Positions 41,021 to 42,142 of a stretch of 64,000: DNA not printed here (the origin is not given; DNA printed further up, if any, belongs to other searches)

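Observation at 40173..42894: A trio of sensor-like membrane protein, ExeA-like AAA ATPase and HD-GYP protein is inserted between the initiating transferase and the export genes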

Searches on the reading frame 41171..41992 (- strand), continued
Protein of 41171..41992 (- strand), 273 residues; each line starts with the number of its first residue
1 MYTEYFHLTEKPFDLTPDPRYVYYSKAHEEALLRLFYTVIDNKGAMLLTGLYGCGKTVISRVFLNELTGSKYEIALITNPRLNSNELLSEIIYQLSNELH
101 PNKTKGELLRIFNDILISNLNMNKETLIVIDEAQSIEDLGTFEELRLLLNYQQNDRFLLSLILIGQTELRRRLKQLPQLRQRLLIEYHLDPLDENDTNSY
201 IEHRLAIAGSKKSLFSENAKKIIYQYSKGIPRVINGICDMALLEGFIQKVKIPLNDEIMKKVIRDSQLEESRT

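Call 58: search_protein_families(library=pfam, proteins=[L044:10806-11288:+, L071:10923-13481:+, L075:7498-9270:+, L038:3059-4303:+, L036:1622-2776:+, L058:979-1659:+, L066:9282-9854:+, L066:6839-8440:+, L044:8668-9915:+, L071:8858-9742:+], max_evalue=0.001)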
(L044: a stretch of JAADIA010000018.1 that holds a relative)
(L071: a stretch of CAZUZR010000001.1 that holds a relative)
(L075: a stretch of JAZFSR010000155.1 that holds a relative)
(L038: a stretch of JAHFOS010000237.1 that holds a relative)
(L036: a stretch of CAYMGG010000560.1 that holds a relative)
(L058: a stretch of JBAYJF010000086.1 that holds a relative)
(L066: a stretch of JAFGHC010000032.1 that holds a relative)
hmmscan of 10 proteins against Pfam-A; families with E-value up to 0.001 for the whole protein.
L044:10806-11288:+ (160 aa): 0 families

L071:10923-13481:+ (852 aa): 5 families
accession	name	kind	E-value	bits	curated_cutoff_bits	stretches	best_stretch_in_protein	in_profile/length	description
PF01915.27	Glyco_hydro_3_C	-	4.2e-65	219.9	31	1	343-720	1-200/200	Glycosyl hydrolase family 3 C-terminal domain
PF00933.27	Glyco_hydro_3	-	3.6e-52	178.2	27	1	70-307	59-315/316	Glycosyl hydrolase family 3 N terminal domain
PF07691.17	PA14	-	6.7e-36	123.7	24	1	435-562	3-139/147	PA14 domain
PF14310.12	Fn3-like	-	2.1e-29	101.9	25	1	757-827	1-71/71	Fibronectin type III-like domain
PF10528.15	GLEYA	-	0.00088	20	26.2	0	478-550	1-83/91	GLEYA domain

L075:7498-9270:+ (590 aa): 1 family
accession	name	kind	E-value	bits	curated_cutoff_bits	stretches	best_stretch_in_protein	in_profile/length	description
PF00756.26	Esterase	-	2.1e-05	24.8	22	1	320-404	94-173/251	Putative esterase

L038:3059-4303:+ (414 aa): 0 families

L036:1622-2776:+ (385 aa): 0 families

L058:979-1659:+ (226 aa): 0 families

L066:9282-9854:+ (190 aa): 0 families

L066:6839-8440:+ (533 aa): 2 families
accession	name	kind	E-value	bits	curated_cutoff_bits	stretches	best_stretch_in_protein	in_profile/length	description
PF00072.30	Response_reg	-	1.3e-27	96.6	30.2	1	416-527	1-110/111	Response regulator receiver domain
PF14863.12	Alkyl_sulf_dimr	-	0.00018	22.3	26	1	202-263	74-133/139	Alkyl sulfatase dimerisation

L044:8668-9915:+ (415 aa): 2 families
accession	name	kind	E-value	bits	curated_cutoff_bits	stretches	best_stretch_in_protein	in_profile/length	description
PF16491.10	Peptidase_M48_N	-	3.5e-56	190.3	27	1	29-203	5-179/179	CAAX prenyl protease N-terminal, five membrane helices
PF01435.24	Peptidase_M48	-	9.6e-38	130.3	20.3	1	206-412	1-185/186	Peptidase family M48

L071:8858-9742:+ (294 aa): 5 families
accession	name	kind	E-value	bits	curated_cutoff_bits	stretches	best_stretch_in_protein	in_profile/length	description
PF02540.23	NAD_synthase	-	1e-08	35.1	21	1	15-92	8-87/242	NAD synthase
PF06508.19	QueC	-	5.9e-06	26.4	22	1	28-91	4-65/210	Queuosine biosynthesis protein QueC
PF00733.27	Asn_synthase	-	6e-06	26.6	21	1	24-91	18-86/354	Asparagine synthase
PF01171.26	ATP_bind_3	-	6.8e-06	26.4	27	0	26-90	2-67/182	PP-loop family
PF00764.25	Arginosuc_synth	-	0.00043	20.8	27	0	26-86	2-61/162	Arginosuccinate synthase N-terminal HUP domain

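Call 59: search_dna_similar(query=window:41171-41992:-, collection=plasmids, mode=protein, max_rows=25)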
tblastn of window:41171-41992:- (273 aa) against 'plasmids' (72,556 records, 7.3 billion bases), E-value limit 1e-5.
Records with a match: 89; places in all: 108; records where one place covers at least 80% of the query: 84.
Best place of each record, by identity: <60% 89.
By first word of the organism name: Streptomyces 16; Rhodococcus 10; Mycobacterium 6; Thioclava 4; Roseobacter 4; Nitratidesulfovibrio 4; Geobacillus 4; Rhodovulum 3; Ruegeria 2; Jannaschia 2; and 32 more.
By predicted mobility (MOB-suite, as given by PLSDB): non-mobilizable 63; mobilizable 23; conjugative 3.
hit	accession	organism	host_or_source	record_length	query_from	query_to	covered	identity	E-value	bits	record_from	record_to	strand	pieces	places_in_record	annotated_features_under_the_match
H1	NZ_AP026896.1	Aeromonas caviae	Microbe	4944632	1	246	90%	39.1%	1e-46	174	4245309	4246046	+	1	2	none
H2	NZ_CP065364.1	Ruegeria sp. SCSIO 43209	Galaxea fascicularis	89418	1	243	89%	37.1%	1e-32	133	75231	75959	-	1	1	AAA family ATPase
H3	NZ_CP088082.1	Ideonella dechloratans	Cell culture,Activated sludge, ...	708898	1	265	97%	33.8%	6e-37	145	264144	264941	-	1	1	AAA family ATPase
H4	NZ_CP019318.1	Tateyamaria omphalii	Single cell,seawater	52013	1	243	89%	36.7%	5e-38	149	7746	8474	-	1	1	AAA family ATPase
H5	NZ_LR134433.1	Legionella adelaidensis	environmental,Cooling tower water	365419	1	267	98%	33.3%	2e-26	115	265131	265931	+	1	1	AAA family ATPase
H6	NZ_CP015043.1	Rhodovulum sp. P5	cell culture,shallow-sea hydrothermal ...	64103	1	266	97%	32.1%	6e-36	142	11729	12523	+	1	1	AAA family ATPase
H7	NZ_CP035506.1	Haematobacter massiliensis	single cell,human skin swab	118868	1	265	97%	31.6%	7e-34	137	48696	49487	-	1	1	AAA family ATPase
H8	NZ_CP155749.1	Sphingomonas parapaucimobilis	Chinese cabbage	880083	1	265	97%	31.6%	3e-32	132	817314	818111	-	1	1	AAA family ATPase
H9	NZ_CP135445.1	Thioclava sp. FTW29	-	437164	1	246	90%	34.0%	1e-36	144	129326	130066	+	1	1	AAA family ATPase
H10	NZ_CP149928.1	Thioclava sp. GXIMD4216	pure culture,mangrove soil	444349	1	246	90%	34.0%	1e-36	144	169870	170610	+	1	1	AAA family ATPase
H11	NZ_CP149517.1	Thioclava sp. GXIMD4215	pure culture,mangrove soil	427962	1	246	90%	33.6%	2e-35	141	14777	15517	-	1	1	AAA family ATPase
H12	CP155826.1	Thioclava sp. 'Guangxiensis'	Bruguiera gymnorhiza,pure ...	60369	1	246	90%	33.6%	4e-38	149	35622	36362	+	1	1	AAA family ATPase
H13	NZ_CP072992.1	Loktanella salsilacus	-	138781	1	272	100%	30.2%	1e-33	136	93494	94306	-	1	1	AAA family ATPase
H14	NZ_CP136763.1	Palleronia sp. LCG004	cell culture,Intertidal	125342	1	246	90%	33.2%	1e-33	136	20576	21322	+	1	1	AAA family ATPase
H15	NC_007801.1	Jannaschia sp. CCS1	-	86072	2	258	94%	31.7%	8e-29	122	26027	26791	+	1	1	AAA family ATPase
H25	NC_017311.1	Nitratidesulfovibrio vulgaris RCH1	-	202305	1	246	90%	32.5%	3e-25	111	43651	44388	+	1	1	XrtA/PEP-CTERM system-associated ATPase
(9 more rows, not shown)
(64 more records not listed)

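Call 60: get_annotated_region(hit=H25, flank=7000)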
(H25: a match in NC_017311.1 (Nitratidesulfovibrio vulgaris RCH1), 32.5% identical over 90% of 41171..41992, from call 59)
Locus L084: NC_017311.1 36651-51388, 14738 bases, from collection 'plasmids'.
description: Nitratidesulfovibrio vulgaris RCH1 plasmid pDEVAL01, complete sequence
organism: Nitratidesulfovibrio vulgaris RCH1 (NCBI taxid 573059)
taxonomy: Bacteria; Thermodesulfobacteriota; Desulfovibrionia; Desulfovibrionales; Desulfovibrionaceae; Nitratidesulfovibrio; Nitratidesulfovibrio vulgaris; Nitratidesulfovibrio vulgaris RCH1
host: -; source: -; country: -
typing (MOB-suite, as given by PLSDB): non-mobilizable
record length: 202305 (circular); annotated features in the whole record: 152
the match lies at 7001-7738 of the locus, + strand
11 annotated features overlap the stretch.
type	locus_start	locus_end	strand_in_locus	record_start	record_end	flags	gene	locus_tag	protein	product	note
CDS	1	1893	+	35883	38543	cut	-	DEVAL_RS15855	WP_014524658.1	tetratricopeptide repeat protein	-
CDS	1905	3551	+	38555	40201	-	-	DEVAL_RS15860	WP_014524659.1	TIGR03013 family XrtA/PEP-CTERM system glycosyltransferase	-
CDS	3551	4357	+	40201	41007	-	-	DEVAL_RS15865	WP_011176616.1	polysaccharide export protein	-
CDS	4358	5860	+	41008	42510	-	-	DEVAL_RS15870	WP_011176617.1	XrtA system polysaccharide chain length determinant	-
CDS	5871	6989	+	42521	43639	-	-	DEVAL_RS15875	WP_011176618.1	XrtA-associated tyrosine autokinase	-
CDS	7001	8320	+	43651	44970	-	-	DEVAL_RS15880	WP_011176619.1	XrtA/PEP-CTERM system-associated ATPase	GO:0009306 - protein secretion [Evidence IEA]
CDS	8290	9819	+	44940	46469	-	-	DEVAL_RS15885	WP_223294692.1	TIGR03016 family PEP-CTERM system-associated outer membrane protein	-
CDS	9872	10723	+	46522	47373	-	-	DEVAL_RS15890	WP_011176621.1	XrtA system polysaccharide deacetylase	-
CDS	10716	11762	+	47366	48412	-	-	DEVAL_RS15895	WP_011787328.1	FemAB family XrtA/PEP-CTERM system-associated protein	GO:0008150 - biological_process [Evidence IEA]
CDS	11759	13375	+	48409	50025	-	-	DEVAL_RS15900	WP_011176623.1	DegT/DnrJ/EryC1/StrS family aminotransferase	-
CDS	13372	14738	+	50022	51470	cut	-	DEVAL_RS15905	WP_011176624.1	glycosyltransferase family 2 protein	-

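Call 61: get_annotated_region(hit=H3, flank=7000)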
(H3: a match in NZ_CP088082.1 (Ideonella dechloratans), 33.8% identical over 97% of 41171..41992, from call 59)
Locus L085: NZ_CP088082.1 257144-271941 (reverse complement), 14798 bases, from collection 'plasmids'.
description: Ideonella dechloratans strain CCUG 30977 plasmid unnamed1, complete sequence
organism: Ideonella dechloratans (NCBI taxid 36863)
taxonomy: Bacteria; Pseudomonadota; Betaproteobacteria; Burkholderiales; Sphaerotilaceae; Ideonella; Ideonella dechloratans
host: -; source: Cell culture,Activated sludge, wastewater treatment plant; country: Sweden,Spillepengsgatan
typing (MOB-suite, as given by PLSDB): non-mobilizable
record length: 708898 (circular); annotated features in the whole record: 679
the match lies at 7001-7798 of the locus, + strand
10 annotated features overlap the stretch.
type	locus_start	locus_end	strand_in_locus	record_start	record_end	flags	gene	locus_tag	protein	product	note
CDS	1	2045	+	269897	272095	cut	-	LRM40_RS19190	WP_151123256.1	TonB-dependent receptor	GO:0015891 - siderophore transport [Evidence IEA]; GO:0055085 - transmembrane transport [Evidence IEA]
CDS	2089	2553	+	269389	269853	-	-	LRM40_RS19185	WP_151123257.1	Rrf2 family transcriptional regulator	-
CDS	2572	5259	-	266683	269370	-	-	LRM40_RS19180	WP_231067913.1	ATP-binding protein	GO:0006302 - double-strand break repair [Evidence IEA]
CDS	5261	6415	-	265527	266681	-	-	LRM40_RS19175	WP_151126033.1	DNA repair exonuclease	-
CDS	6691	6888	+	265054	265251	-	-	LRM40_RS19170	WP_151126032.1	hypothetical protein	-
CDS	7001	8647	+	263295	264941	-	-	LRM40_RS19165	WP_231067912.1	AAA family ATPase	-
CDS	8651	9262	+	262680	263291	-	-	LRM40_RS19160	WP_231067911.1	general secretion pathway protein GspB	-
CDS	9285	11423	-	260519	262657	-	-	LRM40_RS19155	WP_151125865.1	bifunctional diguanylate cyclase/phosphodiesterase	-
CDS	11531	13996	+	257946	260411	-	-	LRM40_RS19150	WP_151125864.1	cation-translocating P-type ATPase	-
CDS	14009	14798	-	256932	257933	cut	-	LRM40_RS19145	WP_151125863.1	hypothetical protein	-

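Call 62: get_annotated_region(hit=H2, flank=6000)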
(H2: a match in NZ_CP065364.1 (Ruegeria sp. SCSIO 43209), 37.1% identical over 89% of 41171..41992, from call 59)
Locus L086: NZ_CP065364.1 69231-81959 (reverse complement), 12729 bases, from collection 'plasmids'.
description: Ruegeria sp. SCSIO 43209 plasmid unnamed5, complete sequence
organism: Ruegeria sp. SCSIO 43209 (NCBI taxid 2793010)
taxonomy: Bacteria; Pseudomonadota; Alphaproteobacteria; Rhodobacterales; Roseobacteraceae; Ruegeria; Ruegeria sp. SCSIO 43209
host: -; source: Galaxea fascicularis; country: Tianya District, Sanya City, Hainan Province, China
typing (MOB-suite, as given by PLSDB): non-mobilizable
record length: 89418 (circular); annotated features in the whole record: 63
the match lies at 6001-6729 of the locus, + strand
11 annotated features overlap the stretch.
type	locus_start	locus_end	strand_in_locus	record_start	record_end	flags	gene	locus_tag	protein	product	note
CDS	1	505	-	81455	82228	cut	-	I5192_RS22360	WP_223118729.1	4'-phosphopantetheinyl transferase superfamily protein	-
CDS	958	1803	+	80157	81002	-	-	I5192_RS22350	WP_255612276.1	WecB/TagA/CpsF family glycosyltransferase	-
CDS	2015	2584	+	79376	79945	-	rfbC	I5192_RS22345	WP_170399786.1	dTDP-4-dehydrorhamnose 3,5-epimerase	GO:0019305 - dTDP-rhamnose biosynthetic process [Evidence IEA]; GO:0009243 - O antigen biosynthetic process [Evidence ...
CDS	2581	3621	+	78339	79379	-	rfbB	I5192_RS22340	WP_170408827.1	dTDP-glucose 4,6-dehydratase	GO:0019305 - dTDP-rhamnose biosynthetic process [Evidence IEA]; GO:0009243 - O antigen biosynthetic process [Evidence ...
CDS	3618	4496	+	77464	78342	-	rfbD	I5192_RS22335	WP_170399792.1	dTDP-4-dehydrorhamnose reductase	GO:0019305 - dTDP-rhamnose biosynthetic process [Evidence IEA]; GO:0009243 - O antigen biosynthetic process [Evidence ...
CDS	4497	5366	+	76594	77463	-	rfbA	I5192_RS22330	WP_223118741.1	glucose-1-phosphate thymidylyltransferase RfbA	GO:0019305 - dTDP-rhamnose biosynthetic process [Evidence IEA]; GO:0009243 - O antigen biosynthetic process [Evidence ...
CDS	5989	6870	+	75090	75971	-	-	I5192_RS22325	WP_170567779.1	AAA family ATPase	-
CDS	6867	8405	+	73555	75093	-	-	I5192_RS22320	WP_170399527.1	chain length-determining protein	-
CDS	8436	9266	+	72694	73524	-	-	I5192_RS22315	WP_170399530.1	CpsD/CapB family tyrosine-protein kinase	-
CDS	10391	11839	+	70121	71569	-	-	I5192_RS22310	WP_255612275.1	tetratricopeptide repeat protein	-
CDS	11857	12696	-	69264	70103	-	-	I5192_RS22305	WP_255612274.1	hypothetical protein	-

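Call 63: get_annotated_region(hit=H1, flank=5000)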
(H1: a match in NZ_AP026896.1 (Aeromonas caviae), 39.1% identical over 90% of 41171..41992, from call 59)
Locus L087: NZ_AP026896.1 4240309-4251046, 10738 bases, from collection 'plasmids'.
description: Aeromonas caviae strain KAM479 plasmid pKAM479_3, complete sequence
organism: Aeromonas caviae (NCBI taxid 648)
taxonomy: Bacteria; Pseudomonadota; Gammaproteobacteria; Aeromonadales; Aeromonadaceae; Aeromonas; Aeromonas caviae
host: -; source: Microbe; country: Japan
typing (MOB-suite, as given by PLSDB): non-mobilizable
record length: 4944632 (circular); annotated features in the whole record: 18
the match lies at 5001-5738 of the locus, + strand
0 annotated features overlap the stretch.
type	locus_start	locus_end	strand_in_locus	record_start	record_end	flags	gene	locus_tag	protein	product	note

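Call 74: search_protein_families(library=padloc, proteins=[window:41171-41992:-], max_evalue=0.01)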
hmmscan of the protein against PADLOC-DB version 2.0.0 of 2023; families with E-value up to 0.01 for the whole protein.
window:41171-41992:- (273 aa): 3 families
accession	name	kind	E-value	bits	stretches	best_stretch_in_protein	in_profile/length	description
PDLC04792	PDC-S01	-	8.3e-05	19.3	1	41-142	17-104/452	-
PDLC04140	mad8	-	9.4e-05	20.1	1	91-168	159-234/314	mads_8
PDLC04789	PDC-S01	-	0.0032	14.6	1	85-153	31-100/375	-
